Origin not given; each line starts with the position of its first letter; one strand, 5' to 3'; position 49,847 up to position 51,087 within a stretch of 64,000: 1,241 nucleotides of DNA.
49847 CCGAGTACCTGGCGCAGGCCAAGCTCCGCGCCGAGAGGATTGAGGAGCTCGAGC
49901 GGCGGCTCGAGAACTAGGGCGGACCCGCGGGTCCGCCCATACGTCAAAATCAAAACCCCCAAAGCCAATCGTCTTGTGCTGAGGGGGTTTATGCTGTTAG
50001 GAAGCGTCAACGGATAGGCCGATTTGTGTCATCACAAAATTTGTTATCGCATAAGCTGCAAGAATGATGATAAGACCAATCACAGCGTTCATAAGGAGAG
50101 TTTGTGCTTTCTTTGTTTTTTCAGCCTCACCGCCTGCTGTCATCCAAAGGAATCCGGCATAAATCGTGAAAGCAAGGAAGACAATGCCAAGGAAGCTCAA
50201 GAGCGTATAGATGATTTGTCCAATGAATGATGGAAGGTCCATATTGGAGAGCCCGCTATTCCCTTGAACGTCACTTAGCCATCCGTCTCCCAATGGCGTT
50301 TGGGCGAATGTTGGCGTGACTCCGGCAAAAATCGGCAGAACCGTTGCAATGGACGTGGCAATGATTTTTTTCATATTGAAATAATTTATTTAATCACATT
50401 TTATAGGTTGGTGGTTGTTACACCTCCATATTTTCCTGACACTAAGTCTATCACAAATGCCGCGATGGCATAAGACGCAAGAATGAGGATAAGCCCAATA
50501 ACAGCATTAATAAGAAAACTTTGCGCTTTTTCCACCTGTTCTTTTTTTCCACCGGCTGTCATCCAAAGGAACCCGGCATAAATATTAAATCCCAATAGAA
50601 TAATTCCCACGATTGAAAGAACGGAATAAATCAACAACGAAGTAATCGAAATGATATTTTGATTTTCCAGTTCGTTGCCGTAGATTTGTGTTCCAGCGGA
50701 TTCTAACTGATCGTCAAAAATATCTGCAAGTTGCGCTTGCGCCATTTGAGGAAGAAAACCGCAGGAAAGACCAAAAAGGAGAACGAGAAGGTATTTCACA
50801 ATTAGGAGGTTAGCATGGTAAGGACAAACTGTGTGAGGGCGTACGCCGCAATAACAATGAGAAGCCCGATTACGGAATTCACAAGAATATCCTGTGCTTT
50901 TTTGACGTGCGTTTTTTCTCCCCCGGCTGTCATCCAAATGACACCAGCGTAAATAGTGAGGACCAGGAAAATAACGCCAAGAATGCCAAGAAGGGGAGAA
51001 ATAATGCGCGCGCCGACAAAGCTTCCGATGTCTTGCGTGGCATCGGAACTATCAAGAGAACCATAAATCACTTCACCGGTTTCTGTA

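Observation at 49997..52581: Six tandem paralogs of VirB2/TrbC-like (T4SS-pilin-like) small membrane proteins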

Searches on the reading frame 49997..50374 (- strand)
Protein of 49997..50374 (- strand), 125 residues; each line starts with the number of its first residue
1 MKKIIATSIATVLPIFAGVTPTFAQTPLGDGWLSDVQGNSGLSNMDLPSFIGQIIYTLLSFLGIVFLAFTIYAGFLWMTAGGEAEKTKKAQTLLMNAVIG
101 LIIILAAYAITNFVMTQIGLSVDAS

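Call 3: search_protein_families(library=pfam, proteins=[window:49997-50374:-], max_evalue=1)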
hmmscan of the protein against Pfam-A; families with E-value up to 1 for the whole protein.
window:49997-50374:- (125 aa): 6 families
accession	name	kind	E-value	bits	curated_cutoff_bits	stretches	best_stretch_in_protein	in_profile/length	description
PF18895.5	T4SS_pilin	-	2.6e-07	31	26.6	1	51-114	9-71/71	Type IV secretion system pilin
PF04893.22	Yip1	-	0.0027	18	28.6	1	15-107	75-170/173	Yip1 domain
PF10810.13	DUF2545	-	0.0079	16.8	27.8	1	54-106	25-74/80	Protein of unknown function (DUF2545)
PF04515.18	Choline_transpo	-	0.023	14.3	26.9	1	52-124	249-316/326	Plasma-membrane choline transporter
PF20312.3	DUF6608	-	0.063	13.7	24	1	55-118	6-68/131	Family of unknown function (DUF6608)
PF18736.6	pEK499_p136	-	0.069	13.3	26.6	1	87-117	26-56/152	HEPN pEK499 p136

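Call 4: search_protein_families(library=ncbifam, proteins=[window:49997-50374:-], max_evalue=1)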
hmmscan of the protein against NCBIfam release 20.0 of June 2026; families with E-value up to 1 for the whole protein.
window:49997-50374:- (125 aa): 3 families
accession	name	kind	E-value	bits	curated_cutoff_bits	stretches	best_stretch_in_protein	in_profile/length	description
NF045849.1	ICE_MMCAP2_0565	equivalog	3.7e-09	36.1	40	1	49-118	11-80/80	Mbov_0395 family pilin-like conjugal transfer protein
TIGR03340.1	phn_DUF6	hypoth_equivalog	0.00019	21.2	288.15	1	56-120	174-237/281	phosphonate utilization associated putative membrane protein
NF045994.1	MAG4530_fam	subfamily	0.11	11.3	50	1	49-114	27-88/441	MAG4530 family protein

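Call 7: find_encoding_contigs(protein=window:49997-50374:-, flank=10000, max_places=6)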
Protein window:49997-50374:- (125 aa): 1 contig read that carries it; 1 place shown.
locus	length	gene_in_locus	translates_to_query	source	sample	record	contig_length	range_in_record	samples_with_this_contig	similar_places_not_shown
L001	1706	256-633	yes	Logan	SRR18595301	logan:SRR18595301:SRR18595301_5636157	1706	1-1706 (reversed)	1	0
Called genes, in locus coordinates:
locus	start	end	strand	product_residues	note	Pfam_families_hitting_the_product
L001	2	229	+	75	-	?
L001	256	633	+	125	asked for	PF18895:T4SS_pilin (weak)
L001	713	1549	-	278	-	-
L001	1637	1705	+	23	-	?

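Call 9: find_homologous_proteins(query=A1, max_evalue=0.001)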
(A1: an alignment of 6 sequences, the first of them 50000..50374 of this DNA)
Query A1 (6 sequences) (125 aa, profile of the alignment): 3244 proteins with E <= 0.001 among 8000 candidates; the best 120 are listed.
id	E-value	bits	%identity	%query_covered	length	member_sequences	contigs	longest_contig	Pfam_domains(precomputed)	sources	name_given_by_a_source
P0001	8.3e-47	176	42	88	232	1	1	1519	PF18895.6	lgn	-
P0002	7.0e-46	173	54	71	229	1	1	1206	PF18895.6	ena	-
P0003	1.3e-45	173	49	79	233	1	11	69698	PF18895.6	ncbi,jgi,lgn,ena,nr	ncbi:hypothetical protein GW758_00740 [Candidatus Falkowbacteria bacterium]|nr:hypothetical protein 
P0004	2.4e-45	172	49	79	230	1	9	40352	PF18895.6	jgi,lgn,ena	-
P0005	1.0e-44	170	48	77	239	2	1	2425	PF18895.6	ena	-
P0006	3.3e-44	168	50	79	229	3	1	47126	PF18895.6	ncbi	-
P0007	1.1e-42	163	42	57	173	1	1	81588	-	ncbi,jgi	ncbi:MAG: hypothetical protein WC730_00955 [Patescibacteria group bacterium]|jgi:hypothetical protei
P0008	1.9e-42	162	100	100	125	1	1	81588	PF18895.6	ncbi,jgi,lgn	ncbi:MAG: hypothetical protein WC730_00930 [Patescibacteria group bacterium]|jgi:hypothetical protei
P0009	2.3e-39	152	42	61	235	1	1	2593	PF18895.6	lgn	-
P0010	4.8e-39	151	48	79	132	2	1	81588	PF18895.6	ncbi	ncbi:MAG: hypothetical protein WC730_00935 [Patescibacteria group bacterium]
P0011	1.6e-38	150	44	78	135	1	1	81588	PF18895.6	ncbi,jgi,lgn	ncbi:MAG: pilin [Patescibacteria group bacterium]|jgi:hypothetical protein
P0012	2.3e-35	139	53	63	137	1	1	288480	PF18895.6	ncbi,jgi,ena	ncbi:MAG: hypothetical protein WCT24_00145 [Patescibacteria group bacterium]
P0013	3.4e-35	139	73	100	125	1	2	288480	PF18895.6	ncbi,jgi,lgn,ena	ncbi:MAG: hypothetical protein WCT24_00160 [Patescibacteria group bacterium]|jgi:hypothetical protei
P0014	6.5e-35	138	48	52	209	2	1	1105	PF18895.6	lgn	-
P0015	1.2e-34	137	60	36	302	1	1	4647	PF18895.6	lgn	-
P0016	1.5e-34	137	48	79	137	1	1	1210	PF18895.6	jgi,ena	-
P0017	1.4e-33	134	41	86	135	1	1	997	PF18895.6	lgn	-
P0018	2.9e-33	133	44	86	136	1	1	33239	PF18895.6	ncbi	-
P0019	9.3e-33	131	47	68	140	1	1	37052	PF18895.6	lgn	-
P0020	4.4e-32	129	43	90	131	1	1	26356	PF18895.6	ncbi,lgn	-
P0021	5.3e-32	129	48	68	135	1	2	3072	PF18895.6,PF04956.19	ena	-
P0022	5.8e-32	128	52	68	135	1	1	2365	PF18895.6,PF04956.19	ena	-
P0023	6.6e-32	128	48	91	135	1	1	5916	PF18895.6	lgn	-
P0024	7.2e-32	128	43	91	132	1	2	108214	PF18895.6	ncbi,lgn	-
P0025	8.3e-32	128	51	63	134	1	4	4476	PF18895.6,PF04956.19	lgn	-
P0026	8.8e-32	128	40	94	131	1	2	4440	PF18895.6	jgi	-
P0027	9.3e-32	128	47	91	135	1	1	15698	PF18895.6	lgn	-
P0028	1.3e-31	127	45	88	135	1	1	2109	PF18895.6,PF04956.19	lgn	-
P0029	3.6e-31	126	45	67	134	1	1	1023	PF18895.6,PF04956.19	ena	-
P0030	4.1e-31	126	49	63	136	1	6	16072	PF18895.6,PF04956.19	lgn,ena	-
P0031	5.0e-31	125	47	68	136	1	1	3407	PF18895.6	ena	-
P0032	5.4e-31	125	44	86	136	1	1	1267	PF18895.6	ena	-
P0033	8.3e-31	125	46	91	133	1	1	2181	PF18895.6,PF04956.19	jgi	jgi:hypothetical protein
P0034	1.0e-30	124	40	91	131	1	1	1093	PF18895.6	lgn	-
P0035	1.1e-30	124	47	68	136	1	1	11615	PF18895.6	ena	-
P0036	1.3e-30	124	43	86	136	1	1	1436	PF18895.6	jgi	-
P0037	1.4e-30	124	44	86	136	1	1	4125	PF18895.6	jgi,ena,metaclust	metaclust:\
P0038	1.4e-30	124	43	86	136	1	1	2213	PF18895.6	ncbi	-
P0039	1.5e-30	124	43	91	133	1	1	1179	PF18895.6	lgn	-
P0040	1.6e-30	124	41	91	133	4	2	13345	PF18895.6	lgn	-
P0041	2.3e-30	123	46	74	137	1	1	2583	PF18895.6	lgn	-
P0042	3.1e-30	123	44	85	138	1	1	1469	PF18895.6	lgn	-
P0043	3.5e-30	123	40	90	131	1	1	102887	PF18895.6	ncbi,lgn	-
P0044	3.6e-30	123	45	62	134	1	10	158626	PF18895.6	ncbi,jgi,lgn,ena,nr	ncbi:hypothetical protein HN358_02895 [Candidatus Uhrbacteria bacterium]|jgi:hypothetical protein|nr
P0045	3.6e-30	123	43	85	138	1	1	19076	PF18895.6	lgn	-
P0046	3.6e-30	123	39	94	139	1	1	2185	PF18895.6,PF04956.19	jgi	jgi:heme/copper-type cytochrome/quinol oxidase subunit 2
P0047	4.3e-30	122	43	92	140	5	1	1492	PF18895.6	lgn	-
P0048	4.3e-30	122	39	97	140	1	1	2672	PF18895.6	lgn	-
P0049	4.3e-30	122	55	54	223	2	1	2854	PF18895.6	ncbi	ncbi:MAG TPA: hypothetical protein VGA49_01060, partial [Patescibacteria group bacterium]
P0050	4.5e-30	122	38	70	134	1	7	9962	PF18895.6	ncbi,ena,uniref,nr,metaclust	ncbi:MAG: hypothetical protein UY72_C0061G0007 [Candidatus Uhrbacteria bacterium GW2011_GWD2_52_7]|u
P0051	4.9e-30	122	45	86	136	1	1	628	PF18895.6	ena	-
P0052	4.9e-30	122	40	90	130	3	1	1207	PF18895.6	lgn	-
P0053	5.2e-30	122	38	70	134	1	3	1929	PF18895.6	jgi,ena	-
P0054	5.7e-30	122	37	94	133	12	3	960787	PF18895.6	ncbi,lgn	-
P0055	6.0e-30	122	50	61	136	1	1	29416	PF18895.6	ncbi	ncbi:MAG: pilin [bacterium]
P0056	6.1e-30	122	39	93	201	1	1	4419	PF18895.6,PF04956.19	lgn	-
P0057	6.1e-30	122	48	68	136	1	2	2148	PF18895.6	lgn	-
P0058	6.4e-30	122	51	63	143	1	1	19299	PF18895.6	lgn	-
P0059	6.6e-30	122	50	64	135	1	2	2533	PF18895.6,PF04956.19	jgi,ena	-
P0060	7.4e-30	122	43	86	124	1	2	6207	PF18895.6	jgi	jgi:hypothetical protein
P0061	7.9e-30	121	49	64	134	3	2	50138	PF18895.6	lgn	-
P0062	8.5e-30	121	51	71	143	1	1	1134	PF18895.6,PF04956.19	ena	-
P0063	1.1e-29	121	38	70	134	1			PF18895.6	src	-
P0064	1.3e-29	121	49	89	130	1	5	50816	PF18895.6,PF04956.19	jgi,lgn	-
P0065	1.4e-29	121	46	78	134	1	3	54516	PF18895.6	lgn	-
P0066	1.4e-29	121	47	63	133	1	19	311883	PF18895.6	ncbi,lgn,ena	-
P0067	1.4e-29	121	50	67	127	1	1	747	PF18895.6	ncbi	-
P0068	1.5e-29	121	47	71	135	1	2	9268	PF18895.6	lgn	-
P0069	1.6e-29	121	47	68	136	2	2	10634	PF18895.6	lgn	-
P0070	1.7e-29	120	46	63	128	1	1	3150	PF18895.6,PF04956.19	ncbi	-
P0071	1.8e-29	120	43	72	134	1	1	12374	PF18895.6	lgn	-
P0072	1.9e-29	120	40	85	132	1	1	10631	PF18895.6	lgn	-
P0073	1.9e-29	120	44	80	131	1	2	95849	PF18895.6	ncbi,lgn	-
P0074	2.0e-29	120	41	91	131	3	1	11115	PF18895.6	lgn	-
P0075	2.1e-29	120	45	68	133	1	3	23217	PF18895.6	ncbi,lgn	-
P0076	2.5e-29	120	42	94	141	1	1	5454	PF18895.6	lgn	-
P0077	2.6e-29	120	58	64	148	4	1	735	PF18895.6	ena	-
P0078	2.7e-29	120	48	67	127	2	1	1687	PF18895.6,PF04956.19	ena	-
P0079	2.9e-29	120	46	89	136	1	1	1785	PF18895.6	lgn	-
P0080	2.9e-29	120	45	68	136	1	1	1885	PF18895.6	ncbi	-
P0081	3.0e-29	120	45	71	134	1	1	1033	PF18895.6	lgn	-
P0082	3.1e-29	120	44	92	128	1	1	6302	PF18895.6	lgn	-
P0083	3.7e-29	119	47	63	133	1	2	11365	PF18895.6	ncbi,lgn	-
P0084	3.9e-29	119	45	80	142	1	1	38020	PF18895.6,PF04956.19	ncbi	ncbi:MAG: pilin [Patescibacteria group bacterium]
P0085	4.0e-29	119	44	80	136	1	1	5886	PF18895.6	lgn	-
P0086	4.4e-29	119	49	84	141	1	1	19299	PF18895.6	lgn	-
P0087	4.6e-29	119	47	70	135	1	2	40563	PF18895.6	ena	-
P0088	4.6e-29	119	38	70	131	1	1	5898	PF18895.6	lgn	-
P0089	4.9e-29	119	52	72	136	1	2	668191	PF18895.6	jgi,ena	jgi:hypothetical protein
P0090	5.1e-29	119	41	91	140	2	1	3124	PF18895.6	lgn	-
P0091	5.4e-29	119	53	58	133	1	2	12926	PF18895.6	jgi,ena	jgi:hypothetical protein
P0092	5.4e-29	119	46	63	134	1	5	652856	PF18895.6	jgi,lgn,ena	jgi:hypothetical protein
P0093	5.8e-29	119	50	80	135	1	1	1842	PF18895.6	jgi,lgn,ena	-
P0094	5.8e-29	119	40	94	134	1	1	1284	PF18895.6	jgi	jgi:hypothetical protein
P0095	6.0e-29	119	38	91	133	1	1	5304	PF18895.6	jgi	jgi:hypothetical protein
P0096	7.4e-29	118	49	83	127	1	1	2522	PF18895.6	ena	-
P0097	7.5e-29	118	47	68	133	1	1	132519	PF18895.6,PF04956.19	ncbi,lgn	-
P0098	7.5e-29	118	49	64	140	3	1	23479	PF18895.6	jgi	jgi:hypothetical protein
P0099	8.5e-29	118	46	68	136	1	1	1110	PF18895.6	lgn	-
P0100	8.6e-29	118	45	86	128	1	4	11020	PF18895.6,PF04956.19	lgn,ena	-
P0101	9.1e-29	118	62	71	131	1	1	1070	PF18895.6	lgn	-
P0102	9.2e-29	118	49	64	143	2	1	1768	PF18895.6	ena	-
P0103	1.0e-28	118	44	75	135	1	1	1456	PF18895.6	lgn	-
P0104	1.0e-28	118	46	94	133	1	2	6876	PF18895.6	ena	-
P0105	1.0e-28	118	46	76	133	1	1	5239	PF18895.6,PF04956.19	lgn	-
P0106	1.1e-28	118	47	46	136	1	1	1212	PF18895.6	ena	-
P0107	1.1e-28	118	51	69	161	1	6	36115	PF18895.6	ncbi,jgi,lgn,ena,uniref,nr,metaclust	ncbi:hypothetical protein CO172_02775 [Candidatus Uhrbacteria bacterium CG_4_9_14_3_um_filter_36_7]|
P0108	1.2e-28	118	45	68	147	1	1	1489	PF18895.6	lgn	-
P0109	1.2e-28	118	51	66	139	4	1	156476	PF18895.6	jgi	-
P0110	1.2e-28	118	48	94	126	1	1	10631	PF18895.6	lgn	-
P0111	1.2e-28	118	45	78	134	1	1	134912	PF18895.6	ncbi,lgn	-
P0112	1.3e-28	118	44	75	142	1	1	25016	PF18895.6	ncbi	-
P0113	1.4e-28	117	40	91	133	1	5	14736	PF18895.6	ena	-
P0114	1.4e-28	117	48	94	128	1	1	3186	PF18895.6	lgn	-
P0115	1.4e-28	117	45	64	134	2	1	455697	PF18895.6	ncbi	ncbi:MAG: hypothetical protein WAZ14_01165 [Patescibacteria group bacterium]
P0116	1.4e-28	117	42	97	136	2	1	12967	PF18895.6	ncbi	-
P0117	1.5e-28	117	36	94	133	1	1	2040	PF18895.6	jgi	-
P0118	1.6e-28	117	49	64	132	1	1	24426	PF18895.6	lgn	-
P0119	1.6e-28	117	46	62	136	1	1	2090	PF18895.6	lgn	-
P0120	1.7e-28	117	48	76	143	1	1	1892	PF18895.6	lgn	-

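Call 12: find_encoding_contigs(protein=P0013, flank=10000, max_places=2)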
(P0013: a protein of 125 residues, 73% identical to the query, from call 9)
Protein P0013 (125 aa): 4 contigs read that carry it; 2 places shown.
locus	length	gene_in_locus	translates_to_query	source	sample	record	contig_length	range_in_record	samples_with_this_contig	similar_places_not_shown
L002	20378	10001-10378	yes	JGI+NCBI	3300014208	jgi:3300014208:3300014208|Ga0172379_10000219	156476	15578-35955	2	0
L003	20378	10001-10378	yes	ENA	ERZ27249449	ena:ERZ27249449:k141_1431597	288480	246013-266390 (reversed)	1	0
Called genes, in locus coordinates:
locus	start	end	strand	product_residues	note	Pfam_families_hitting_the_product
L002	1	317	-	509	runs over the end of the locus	PF02353:CMAS, PF01209:Ubie_methyltran (weak), PF13489:Methyltransf_23, PF13847:Methyltransf_31, PF08241:Methyltransf_11, PF08242:Methyltransf_12, PF13649:Methyltransf_25, PF00106:adh_short (weak), +1 more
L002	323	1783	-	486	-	PF00389:2-Hacid_dh, PF01262:AlaDh_PNT_C (weak), PF02826:2-Hacid_dh_C, PF03446:NAD_binding_2 (weak), PF03807:F420_oxidored (weak), PF07991:KARI_N (weak)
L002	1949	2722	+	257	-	PF01978:TrmB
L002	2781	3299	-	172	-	-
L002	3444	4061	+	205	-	PF00300:His_Phos_1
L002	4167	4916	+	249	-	-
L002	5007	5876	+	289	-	PF00483:NTP_transferase, PF12804:NTP_transf_3 (faint)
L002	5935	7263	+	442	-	PF01547:SBP_bac_1, PF13416:SBP_bac_8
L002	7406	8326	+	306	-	PF18895:T4SS_pilin (weak)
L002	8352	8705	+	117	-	PF18895:T4SS_pilin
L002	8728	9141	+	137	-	PF18895:T4SS_pilin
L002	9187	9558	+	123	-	PF18895:T4SS_pilin (weak)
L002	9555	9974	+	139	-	PF18895:T4SS_pilin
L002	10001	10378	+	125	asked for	PF18895:T4SS_pilin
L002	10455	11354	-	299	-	-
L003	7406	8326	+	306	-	PF18895:T4SS_pilin (weak)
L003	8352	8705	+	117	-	PF18895:T4SS_pilin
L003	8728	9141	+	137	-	PF18895:T4SS_pilin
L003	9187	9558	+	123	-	PF18895:T4SS_pilin (weak)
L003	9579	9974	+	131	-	PF18895:T4SS_pilin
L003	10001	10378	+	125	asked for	PF18895:T4SS_pilin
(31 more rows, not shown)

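Call 13: find_encoding_contigs(protein=P0054, flank=10000, max_places=2)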
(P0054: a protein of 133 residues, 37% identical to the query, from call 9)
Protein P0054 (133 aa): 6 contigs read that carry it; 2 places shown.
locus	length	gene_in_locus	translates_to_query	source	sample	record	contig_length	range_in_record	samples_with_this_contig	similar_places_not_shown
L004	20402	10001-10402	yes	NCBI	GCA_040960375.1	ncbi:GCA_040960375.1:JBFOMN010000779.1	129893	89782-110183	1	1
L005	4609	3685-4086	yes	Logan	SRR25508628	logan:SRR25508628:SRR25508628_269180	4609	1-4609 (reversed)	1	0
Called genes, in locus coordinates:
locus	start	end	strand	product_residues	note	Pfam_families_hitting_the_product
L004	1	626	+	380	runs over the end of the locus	PF00266:Aminotran_5, PF00155:Aminotran_1_2 (weak)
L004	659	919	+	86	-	PF13459:Fer4_15, PF13370:Fer4_13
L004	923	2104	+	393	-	PF01266:DAO (faint), PF07992:Pyr_redox_2, PF13450:NAD_binding_8 (weak), PF00070:Pyr_redox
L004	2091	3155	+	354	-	PF10432:bact-PGI_C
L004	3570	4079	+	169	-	PF28549:NDPSase_N, PF00293:NUDIX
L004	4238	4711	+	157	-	PF03073:TspO_MBR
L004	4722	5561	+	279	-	PF08239:SH3_3 (faint)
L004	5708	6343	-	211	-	-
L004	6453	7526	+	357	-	PF00483:NTP_transferase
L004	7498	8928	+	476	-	PF01547:SBP_bac_1, PF13416:SBP_bac_8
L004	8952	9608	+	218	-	-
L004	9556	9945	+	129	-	PF18895:T4SS_pilin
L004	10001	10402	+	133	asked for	PF18895:T4SS_pilin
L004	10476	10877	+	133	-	PF18895:T4SS_pilin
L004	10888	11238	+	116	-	PF18895:T4SS_pilin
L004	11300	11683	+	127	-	PF18895:T4SS_pilin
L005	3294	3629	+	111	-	PF18895:T4SS_pilin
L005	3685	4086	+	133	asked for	PF18895:T4SS_pilin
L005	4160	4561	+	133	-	PF18895:T4SS_pilin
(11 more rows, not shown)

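Call 25: find_related_loci(query=A1, collection=genome_contigs, flank=10000)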
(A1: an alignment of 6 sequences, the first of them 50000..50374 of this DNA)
Query A1 (125 aa) in genome_contigs; peptide patterns used: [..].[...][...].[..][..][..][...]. (x = any residue, [..] = any of these).
600 stretches matched a pattern (row limit reached: there are more); 583 encode a relative of the query (tblastn E <= 1e-3); the best 80 are kept; 80 distinct loci.
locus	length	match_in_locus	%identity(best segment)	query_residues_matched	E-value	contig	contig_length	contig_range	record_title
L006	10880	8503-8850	48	1-118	9e-28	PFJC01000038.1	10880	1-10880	MAG: Candidatus Uhrbacteria bacterium CG_4_10_14_3_um_filter_41_21 CG_4_10_14_3_um_filter_scaffold_4463_c, whole genome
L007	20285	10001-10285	48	24-118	3e-27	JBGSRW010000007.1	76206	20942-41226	MAG: Patescibacteria group bacterium isolate JTS-AC368 k141_2801542, whole genome shotgun sequence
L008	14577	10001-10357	46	1-119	1e-26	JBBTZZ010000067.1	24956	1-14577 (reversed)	MAG: Patescibacteria group bacterium isolate H52-bin134_1 H52_bin134_1_000000000067, whole genome shotgun sequence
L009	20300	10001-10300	52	15-118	2e-26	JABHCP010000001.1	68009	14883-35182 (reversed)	MAG: Candidatus Uhrbacteria bacterium isolate SI037_bin110 k141_3358419, whole genome shotgun sequence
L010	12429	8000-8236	54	43-121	6e-26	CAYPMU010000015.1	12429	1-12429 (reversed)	MAG TPA_asm: uncultured Gammaproteobacteria bacterium isolate SRP319275_co4_91 genome assembly, contig: NODE_3089_length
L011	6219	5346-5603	49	33-118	1e-25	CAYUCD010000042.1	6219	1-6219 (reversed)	MAG TPA_asm: uncultured Gammaproteobacteria bacterium isolate SRP302447_co3_92 genome assembly, contig: NODE_36916_lengt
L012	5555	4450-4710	52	33-118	5e-25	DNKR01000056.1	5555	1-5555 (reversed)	MAG TPA_asm: Candidatus Uhrbacteria bacterium isolate UBA9568 contig_6480, whole genome shotgun sequence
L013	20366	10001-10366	46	1-119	6e-25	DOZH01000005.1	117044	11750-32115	MAG TPA_asm: Candidatus Uhrbacteria bacterium isolate UBA11707 contig_1508, whole genome shotgun sequence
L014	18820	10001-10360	42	1-119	7e-25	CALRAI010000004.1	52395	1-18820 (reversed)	MAG: Candidatus Uhrbacteria bacterium isolate MaH-04nov19-6 genome assembly, contig: MaH-04nov19-C1287, whole genome sho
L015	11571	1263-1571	48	19-118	1e-24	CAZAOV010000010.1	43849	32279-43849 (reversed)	MAG TPA_asm: uncultured Gammaproteobacteria bacterium isolate SRP141376_co3_225 genome assembly, contig: NODE_2108_lengt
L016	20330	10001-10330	47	11-118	1e-24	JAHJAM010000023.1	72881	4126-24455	MAG: Patescibacteria group bacterium isolate Modern_marine.mb.212 Modern_marine.mb.212_k141_1794621, whole genome shotgu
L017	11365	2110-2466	40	1-118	2e-24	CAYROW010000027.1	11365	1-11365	MAG TPA_asm: uncultured Gammaproteobacteria bacterium isolate SRP192515_co2_1 genome assembly, contig: NODE_4828_length_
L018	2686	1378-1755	40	4-123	2e-24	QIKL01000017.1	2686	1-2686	MAG: Candidatus Uhrbacteria bacterium isolate SZUA-46 Ga0063293_10076307, whole genome shotgun sequence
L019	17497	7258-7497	54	31-115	3e-24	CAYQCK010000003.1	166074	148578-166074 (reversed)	MAG TPA_asm: uncultured Gammaproteobacteria bacterium isolate binchicken_co20_219 genome assembly, contig: NODE_208_leng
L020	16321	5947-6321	46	1-125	4e-24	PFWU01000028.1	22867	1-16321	MAG: Candidatus Uhrbacteria bacterium CG_4_9_14_3_um_filter_50_9 CG_4_9_14_3_um_filter_150_scaffold_3581_c, whole genome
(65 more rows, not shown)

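Call 70: search_protein_families(library=phrogs, proteins=[window:50000-50374:-], max_evalue=0.01)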
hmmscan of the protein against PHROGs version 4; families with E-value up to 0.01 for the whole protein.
window:50000-50374:- (125 aa): 0 families

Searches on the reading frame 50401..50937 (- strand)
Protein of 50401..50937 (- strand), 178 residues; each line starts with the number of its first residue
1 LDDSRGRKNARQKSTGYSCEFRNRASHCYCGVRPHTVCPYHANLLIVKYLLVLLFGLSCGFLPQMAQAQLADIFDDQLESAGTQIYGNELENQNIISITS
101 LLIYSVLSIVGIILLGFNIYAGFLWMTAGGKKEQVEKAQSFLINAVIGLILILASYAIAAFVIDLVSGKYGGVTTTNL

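Call 3: search_protein_families(library=pfam, proteins=[window:50401-50937:-], max_evalue=1)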
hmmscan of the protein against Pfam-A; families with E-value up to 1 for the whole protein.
window:50401-50937:- (178 aa): 3 families
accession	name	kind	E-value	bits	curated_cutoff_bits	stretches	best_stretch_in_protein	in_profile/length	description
PF18895.5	T4SS_pilin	-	3.1e-06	27.6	26.6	1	102-161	12-70/71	Type IV secretion system pilin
PF05987.18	DUF898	-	0.015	14.9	28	1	18-162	106-244/336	Bacterial protein of unknown function (DUF898)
PF19606.4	DUF6111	-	0.016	16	24.1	1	103-161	2-56/87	Family of unknown function (DUF6111)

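Call 4: search_protein_families(library=ncbifam, proteins=[window:50401-50937:-], max_evalue=1)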
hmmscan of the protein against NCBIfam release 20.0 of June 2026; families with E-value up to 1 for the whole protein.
window:50401-50937:- (178 aa): 2 families
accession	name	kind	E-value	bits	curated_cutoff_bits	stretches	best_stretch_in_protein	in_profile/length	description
NF045849.1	ICE_MMCAP2_0565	equivalog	2.1e-06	27.3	40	1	93-165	7-79/80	Mbov_0395 family pilin-like conjugal transfer protein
NF052396.1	MATE_WgkD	equivalog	0.0019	17.3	510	1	90-156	35-101/428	tryglysin-associated MATE efflux transporter WgkD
